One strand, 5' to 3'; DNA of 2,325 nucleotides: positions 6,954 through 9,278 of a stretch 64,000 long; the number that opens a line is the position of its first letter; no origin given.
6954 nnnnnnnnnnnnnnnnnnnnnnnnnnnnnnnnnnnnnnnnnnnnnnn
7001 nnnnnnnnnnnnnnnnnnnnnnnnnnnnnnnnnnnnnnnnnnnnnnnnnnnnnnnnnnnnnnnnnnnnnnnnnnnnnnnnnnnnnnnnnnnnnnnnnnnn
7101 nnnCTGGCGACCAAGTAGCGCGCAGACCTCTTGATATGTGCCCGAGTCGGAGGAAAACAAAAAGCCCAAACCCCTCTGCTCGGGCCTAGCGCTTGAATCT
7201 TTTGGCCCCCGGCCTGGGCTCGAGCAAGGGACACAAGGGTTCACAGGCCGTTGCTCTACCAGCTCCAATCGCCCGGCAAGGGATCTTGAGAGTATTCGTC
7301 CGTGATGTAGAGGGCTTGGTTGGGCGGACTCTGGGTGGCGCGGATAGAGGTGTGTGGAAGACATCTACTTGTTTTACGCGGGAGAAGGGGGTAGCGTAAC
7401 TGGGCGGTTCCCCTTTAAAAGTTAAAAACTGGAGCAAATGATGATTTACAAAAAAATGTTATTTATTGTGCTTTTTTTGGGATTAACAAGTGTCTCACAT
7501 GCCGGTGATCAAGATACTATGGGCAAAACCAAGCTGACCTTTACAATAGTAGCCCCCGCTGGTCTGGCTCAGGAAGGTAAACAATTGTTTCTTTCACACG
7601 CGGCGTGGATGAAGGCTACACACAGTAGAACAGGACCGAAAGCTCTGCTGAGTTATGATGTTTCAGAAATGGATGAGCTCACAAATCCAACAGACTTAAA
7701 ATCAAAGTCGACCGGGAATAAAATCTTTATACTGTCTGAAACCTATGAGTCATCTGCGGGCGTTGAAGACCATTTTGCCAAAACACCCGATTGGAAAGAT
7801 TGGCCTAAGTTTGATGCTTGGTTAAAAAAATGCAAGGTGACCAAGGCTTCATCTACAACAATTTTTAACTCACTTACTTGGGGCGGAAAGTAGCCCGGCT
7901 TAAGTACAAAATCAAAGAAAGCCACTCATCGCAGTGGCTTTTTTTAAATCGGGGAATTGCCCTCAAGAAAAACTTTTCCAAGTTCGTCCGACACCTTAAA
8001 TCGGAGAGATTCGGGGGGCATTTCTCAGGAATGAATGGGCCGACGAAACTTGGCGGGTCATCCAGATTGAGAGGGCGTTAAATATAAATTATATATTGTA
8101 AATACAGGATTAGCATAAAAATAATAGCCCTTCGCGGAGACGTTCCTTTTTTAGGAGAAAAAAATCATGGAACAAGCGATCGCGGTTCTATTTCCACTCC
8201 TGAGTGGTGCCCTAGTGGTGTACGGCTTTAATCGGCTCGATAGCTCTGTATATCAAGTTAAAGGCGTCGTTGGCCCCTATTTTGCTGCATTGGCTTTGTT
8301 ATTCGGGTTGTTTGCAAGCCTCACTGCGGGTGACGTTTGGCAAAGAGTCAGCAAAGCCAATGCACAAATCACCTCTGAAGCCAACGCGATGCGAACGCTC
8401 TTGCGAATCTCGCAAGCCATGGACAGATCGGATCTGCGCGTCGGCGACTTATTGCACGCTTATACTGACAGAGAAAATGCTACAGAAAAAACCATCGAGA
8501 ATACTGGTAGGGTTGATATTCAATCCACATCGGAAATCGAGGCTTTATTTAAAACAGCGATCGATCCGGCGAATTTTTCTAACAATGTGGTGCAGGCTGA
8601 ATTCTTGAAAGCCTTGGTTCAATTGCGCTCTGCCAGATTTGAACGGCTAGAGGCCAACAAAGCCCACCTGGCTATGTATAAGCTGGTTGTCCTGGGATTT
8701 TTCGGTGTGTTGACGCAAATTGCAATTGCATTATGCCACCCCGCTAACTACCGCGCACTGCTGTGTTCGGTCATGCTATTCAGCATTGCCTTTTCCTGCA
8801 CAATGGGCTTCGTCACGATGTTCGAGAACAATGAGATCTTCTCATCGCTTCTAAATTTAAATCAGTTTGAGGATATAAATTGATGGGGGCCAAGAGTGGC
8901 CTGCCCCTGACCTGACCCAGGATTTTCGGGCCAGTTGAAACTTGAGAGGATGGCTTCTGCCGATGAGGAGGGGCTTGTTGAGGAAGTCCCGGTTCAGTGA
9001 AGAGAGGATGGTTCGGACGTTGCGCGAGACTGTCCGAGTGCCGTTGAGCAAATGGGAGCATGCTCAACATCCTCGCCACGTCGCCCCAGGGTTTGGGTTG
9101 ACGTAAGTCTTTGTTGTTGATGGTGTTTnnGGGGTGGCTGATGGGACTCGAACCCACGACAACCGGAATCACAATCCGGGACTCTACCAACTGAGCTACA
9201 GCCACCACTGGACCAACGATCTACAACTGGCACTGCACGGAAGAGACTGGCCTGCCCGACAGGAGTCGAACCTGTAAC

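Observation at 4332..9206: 34-bp perfect direct repeat of the tRNA-His 3' end delimits a 4.8-kb integrase-less island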

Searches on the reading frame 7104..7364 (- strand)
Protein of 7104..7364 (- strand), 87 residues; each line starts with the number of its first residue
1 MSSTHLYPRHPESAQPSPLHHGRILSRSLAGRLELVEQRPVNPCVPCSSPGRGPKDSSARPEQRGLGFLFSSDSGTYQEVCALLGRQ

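Call 21: search_protein_families(library=pfam, proteins=[window:7104-7364:-], max_evalue=10)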
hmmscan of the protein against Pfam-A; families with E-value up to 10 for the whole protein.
seq(87 aa): 0 families

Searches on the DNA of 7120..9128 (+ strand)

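Call 22: search_dna_similar(query=window:7120-9128:+, collection=plasmids, mode=distant, max_rows=15)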
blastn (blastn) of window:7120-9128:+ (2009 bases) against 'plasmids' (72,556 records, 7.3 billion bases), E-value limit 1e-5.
Records with a match: 46; places in all: 48; records where one place covers at least 80% of the query: 0.
Best place of each record, by identity: 80-90% 3; 60-80% 43.
By first word of the organism name: Burkholderia 43; Mycetohabitans 3.
By predicted mobility (MOB-suite, as given by PLSDB): non-mobilizable 27; conjugative 13; mobilizable 6.
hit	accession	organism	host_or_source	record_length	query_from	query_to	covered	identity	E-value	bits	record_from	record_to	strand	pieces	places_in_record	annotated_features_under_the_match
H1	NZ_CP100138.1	Burkholderia glumae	cell culture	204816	1784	1909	6%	74.0%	3e-10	76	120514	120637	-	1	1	none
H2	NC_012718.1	Burkholderia glumae BGR1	-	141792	1784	1909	6%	73.0%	4e-9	73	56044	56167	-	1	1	hypothetical protein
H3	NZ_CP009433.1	Burkholderia glumae LMG 2196 = ATCC 33617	Oryza sativa, grain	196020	1784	1909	6%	73.0%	4e-9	73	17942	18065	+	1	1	hypothetical protein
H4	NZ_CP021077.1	Burkholderia glumae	Oryza sativa,Cell culture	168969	1784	1909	6%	73.0%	4e-9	73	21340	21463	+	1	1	hypothetical protein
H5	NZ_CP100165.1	Burkholderia glumae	cell culture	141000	1784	1909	6%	73.0%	4e-9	73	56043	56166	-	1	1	hypothetical protein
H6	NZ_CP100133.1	Burkholderia glumae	cell culture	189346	1784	1909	6%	73.0%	4e-9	73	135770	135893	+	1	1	hypothetical protein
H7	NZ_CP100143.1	Burkholderia glumae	cell culture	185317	1784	1909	6%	73.0%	4e-9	73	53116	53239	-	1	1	hypothetical protein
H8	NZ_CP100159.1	Burkholderia glumae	cell culture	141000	1784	1909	6%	73.0%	4e-9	73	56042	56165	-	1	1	hypothetical protein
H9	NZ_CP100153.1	Burkholderia glumae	cell culture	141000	1784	1909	6%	73.0%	4e-9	73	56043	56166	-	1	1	hypothetical protein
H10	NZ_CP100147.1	Burkholderia glumae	cell culture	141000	1784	1909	6%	73.0%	4e-9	73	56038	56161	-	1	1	hypothetical protein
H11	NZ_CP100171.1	Burkholderia glumae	cell culture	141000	1784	1909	6%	73.0%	4e-9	73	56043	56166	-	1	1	hypothetical protein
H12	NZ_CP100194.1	Burkholderia glumae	cell culture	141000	1784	1909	6%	73.0%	4e-9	73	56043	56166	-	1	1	hypothetical protein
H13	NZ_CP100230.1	Burkholderia glumae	cell culture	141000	1784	1909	6%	73.0%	4e-9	73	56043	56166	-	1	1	hypothetical protein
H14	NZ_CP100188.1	Burkholderia glumae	cell culture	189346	1784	1909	6%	73.0%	4e-9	73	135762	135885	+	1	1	hypothetical protein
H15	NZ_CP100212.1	Burkholderia glumae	cell culture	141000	1784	1909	6%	73.0%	4e-9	73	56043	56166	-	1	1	hypothetical protein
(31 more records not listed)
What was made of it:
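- Tried and rejected: The plasmid collection matched only the IS fragment (call 22).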

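Call 23: search_dna_similar(query=window:7120-9128:+, collection=phages, mode=distant, max_rows=10)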
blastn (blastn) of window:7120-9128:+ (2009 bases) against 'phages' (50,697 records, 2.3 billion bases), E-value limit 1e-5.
No match.
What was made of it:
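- Tried and rejected: The AT-rich part gave no match in the phage collection (call 23).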

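Call 25: get_annotated_region(hit=H2, flank=3000)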
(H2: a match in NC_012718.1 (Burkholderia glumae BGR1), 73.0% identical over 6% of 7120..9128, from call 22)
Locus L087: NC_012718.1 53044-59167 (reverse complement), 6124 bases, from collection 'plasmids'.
description: Burkholderia glumae BGR1 plasmid bglu_2p, complete sequence
organism: Burkholderia glumae BGR1 (NCBI taxid 626418)
taxonomy: Bacteria; Pseudomonadota; Betaproteobacteria; Burkholderiales; Burkholderiaceae; Burkholderia; Burkholderia glumae; Burkholderia glumae BGR1
host: -; source: -; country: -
typing (MOB-suite, as given by PLSDB): non-mobilizable; replicon rep_cluster_439
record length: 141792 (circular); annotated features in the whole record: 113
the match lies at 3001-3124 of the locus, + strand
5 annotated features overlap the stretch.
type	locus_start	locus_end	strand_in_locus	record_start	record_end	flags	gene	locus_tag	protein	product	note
CDS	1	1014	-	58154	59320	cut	-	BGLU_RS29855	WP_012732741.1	FAD-dependent oxidoreductase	-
CDS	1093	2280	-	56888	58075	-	-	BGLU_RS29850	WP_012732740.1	aminotransferase class I/II-fold pyridoxal phosphate-dependent enzyme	GO:0009058 - biosynthetic process [Evidence IEA]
CDS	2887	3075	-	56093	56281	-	-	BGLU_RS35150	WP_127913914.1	hypothetical protein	-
CDS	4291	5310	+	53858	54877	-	-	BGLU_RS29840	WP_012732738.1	IS110 family transposase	-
CDS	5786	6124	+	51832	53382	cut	istA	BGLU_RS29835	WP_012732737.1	IS21-like element ISBmu3 family transposase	-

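Call 26: get_annotated_region(hit=H3, flank=3000)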
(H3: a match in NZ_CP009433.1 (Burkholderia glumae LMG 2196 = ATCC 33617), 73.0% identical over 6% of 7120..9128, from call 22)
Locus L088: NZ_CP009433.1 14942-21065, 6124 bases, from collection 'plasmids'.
description: Burkholderia glumae LMG 2196 = ATCC 33617 plasmid pBIN_1, complete sequence
organism: Burkholderia glumae LMG 2196 = ATCC 33617 (NCBI taxid 1176492)
taxonomy: Bacteria; Pseudomonadota; Betaproteobacteria; Burkholderiales; Burkholderiaceae; Burkholderia; Burkholderia glumae; Burkholderia glumae LMG 2196 = ATCC 33617
host: -; source: Oryza sativa, grain; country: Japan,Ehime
typing (MOB-suite, as given by PLSDB): conjugative; replicon rep_cluster_382; relaxase MOBF; mating-pair formation MPF_F
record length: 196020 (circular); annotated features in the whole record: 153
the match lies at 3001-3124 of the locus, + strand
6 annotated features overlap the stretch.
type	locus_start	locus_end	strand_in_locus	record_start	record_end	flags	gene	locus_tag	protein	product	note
CDS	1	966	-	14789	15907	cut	-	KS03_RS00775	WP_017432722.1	FAD-dependent oxidoreductase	-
CDS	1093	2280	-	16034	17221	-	-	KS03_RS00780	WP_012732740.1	aminotransferase class I/II-fold pyridoxal phosphate-dependent enzyme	GO:0009058 - biosynthetic process [Evidence IEA]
CDS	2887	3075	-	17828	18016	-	-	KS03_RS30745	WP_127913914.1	hypothetical protein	-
CDS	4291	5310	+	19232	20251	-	-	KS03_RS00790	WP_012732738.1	IS110 family transposase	-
CDS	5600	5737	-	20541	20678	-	-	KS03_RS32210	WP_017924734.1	hypothetical protein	-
CDS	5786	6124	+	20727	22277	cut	istA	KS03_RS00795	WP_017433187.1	IS21-like element ISBmu3 family transposase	GO:0006313 - DNA transposition [Evidence IEA]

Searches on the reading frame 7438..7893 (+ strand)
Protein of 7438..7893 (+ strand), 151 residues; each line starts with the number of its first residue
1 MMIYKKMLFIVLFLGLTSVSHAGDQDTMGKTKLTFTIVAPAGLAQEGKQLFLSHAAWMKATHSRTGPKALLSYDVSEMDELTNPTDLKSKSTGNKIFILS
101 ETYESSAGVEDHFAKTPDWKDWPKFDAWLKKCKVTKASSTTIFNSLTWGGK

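Call 8: search_protein_families(library=pfam, proteins=[window:7438-7893:+], max_evalue=0.01)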
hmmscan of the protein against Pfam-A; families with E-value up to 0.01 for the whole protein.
window:7438-7893:+ (151 aa): 1 family
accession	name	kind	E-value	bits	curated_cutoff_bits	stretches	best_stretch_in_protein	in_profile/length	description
PF03032.20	FSAP_sig_propep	-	0.00082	19.8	27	1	5-22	4-21/46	Frog skin active peptide family signal and propeptide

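Call 72: search_protein_families(library=pfam, proteins=[window:7438-7893:+], max_evalue=10)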
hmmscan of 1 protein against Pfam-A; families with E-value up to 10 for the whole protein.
window:7438-7893:+ (151 aa): 2 families
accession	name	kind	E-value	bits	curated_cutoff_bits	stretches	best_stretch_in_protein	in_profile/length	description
PF03032.20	FSAP_sig_propep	-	0.00082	19.8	27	1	5-22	4-21/46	Frog skin active peptide family signal and propeptide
PF10807.14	DUF2541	-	0.067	13.5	28.2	1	10-34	4-28/116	Domain of unknown function (DUF2541)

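Call 73: search_protein_families(library=padloc, proteins=[window:7438-7893:+], max_evalue=0.01)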
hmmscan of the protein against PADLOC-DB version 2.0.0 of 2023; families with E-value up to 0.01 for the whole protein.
window:7438-7893:+ (151 aa): 0 families

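Call 74: search_protein_families(library=ncbifam, proteins=[window:7438-7893:+], max_evalue=0.01)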
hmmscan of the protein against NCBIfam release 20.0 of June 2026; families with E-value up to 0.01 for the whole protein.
window:7438-7893:+ (151 aa): 0 families
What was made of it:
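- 7438..7893 (+): 151-aa protein with an N-terminal signal-peptide-like segment, of unknown family, in the AT-rich patch. No Pfam, NCBIfam or PADLOC family (calls 8, 72-74).
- On Pycsar anti-phage system: Neighbours have no such domain (calls 8, 72-74).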
